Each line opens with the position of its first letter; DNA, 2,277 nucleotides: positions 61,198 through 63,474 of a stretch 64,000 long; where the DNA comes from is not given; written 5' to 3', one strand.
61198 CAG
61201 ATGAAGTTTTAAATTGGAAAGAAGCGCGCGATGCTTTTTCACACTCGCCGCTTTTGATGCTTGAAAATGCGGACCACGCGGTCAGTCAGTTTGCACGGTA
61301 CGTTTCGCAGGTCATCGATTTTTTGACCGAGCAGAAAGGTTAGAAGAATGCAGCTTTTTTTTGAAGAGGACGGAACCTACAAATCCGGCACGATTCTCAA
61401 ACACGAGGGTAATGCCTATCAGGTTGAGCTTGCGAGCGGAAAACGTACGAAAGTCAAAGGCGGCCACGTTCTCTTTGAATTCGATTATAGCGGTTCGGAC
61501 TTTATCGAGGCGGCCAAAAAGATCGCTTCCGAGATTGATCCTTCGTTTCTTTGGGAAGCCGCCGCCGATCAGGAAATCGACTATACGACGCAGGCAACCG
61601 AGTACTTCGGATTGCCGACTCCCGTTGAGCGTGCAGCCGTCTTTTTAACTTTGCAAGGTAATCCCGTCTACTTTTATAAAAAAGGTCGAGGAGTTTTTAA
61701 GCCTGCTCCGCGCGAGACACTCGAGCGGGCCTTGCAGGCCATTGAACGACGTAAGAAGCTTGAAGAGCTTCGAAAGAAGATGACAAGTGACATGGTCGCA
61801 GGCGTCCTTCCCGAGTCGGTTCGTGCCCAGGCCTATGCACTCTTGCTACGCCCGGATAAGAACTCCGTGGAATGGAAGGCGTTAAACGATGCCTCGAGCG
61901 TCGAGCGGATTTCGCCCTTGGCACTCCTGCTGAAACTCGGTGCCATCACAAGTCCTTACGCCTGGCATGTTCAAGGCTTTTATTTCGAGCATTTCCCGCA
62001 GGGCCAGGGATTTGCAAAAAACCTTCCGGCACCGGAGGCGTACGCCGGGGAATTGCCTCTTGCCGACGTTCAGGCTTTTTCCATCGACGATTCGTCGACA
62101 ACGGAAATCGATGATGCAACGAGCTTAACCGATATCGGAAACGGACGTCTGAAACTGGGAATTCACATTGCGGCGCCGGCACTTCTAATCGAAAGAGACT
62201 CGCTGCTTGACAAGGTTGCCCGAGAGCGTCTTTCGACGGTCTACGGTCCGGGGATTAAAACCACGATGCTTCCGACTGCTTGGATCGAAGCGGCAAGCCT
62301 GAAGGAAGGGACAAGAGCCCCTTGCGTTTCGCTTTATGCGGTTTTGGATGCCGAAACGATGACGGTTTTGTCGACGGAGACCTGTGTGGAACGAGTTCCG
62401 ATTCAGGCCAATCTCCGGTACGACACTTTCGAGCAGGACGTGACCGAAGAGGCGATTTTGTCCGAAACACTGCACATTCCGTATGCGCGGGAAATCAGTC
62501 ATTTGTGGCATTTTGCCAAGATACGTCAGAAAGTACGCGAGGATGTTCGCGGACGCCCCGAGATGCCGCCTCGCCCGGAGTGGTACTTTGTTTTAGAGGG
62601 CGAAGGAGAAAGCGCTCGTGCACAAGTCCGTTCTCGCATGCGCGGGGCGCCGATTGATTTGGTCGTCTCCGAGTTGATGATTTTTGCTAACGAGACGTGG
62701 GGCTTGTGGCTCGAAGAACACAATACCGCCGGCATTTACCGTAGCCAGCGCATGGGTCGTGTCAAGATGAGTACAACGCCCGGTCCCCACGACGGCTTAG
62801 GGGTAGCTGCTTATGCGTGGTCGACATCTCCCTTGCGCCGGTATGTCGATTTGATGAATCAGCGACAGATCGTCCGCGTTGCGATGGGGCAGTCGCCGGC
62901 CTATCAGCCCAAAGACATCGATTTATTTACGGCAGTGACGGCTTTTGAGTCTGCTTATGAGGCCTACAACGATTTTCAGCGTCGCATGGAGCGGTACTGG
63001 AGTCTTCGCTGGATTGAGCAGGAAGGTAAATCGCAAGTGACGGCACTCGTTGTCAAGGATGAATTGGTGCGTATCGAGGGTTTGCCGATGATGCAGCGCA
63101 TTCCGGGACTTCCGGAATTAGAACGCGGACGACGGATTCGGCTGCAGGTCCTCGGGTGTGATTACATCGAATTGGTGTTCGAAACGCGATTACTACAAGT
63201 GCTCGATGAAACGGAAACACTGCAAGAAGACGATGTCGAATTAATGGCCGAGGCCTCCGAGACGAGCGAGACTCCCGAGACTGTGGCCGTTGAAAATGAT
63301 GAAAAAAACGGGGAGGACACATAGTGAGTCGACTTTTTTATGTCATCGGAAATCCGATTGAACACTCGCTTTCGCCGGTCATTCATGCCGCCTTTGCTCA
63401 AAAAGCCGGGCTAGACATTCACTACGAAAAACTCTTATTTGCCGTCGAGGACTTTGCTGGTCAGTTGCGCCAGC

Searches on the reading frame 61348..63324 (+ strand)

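Call 11: search_protein_families(library=pfam, proteins=[window:61348-63324:+])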
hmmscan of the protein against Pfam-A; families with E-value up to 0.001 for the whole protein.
window:61348-63324:+ (658 aa): 2 families
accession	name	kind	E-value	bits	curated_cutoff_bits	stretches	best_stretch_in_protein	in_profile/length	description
PF00773.25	RNB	-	1.9e-44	152.7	29.3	2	238-467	4-227/326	RNB domain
PF25255.1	wH_RNase_II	-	1.1e-05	25.9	27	1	52-123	2-77/78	Ribonuclease II, winged helix domain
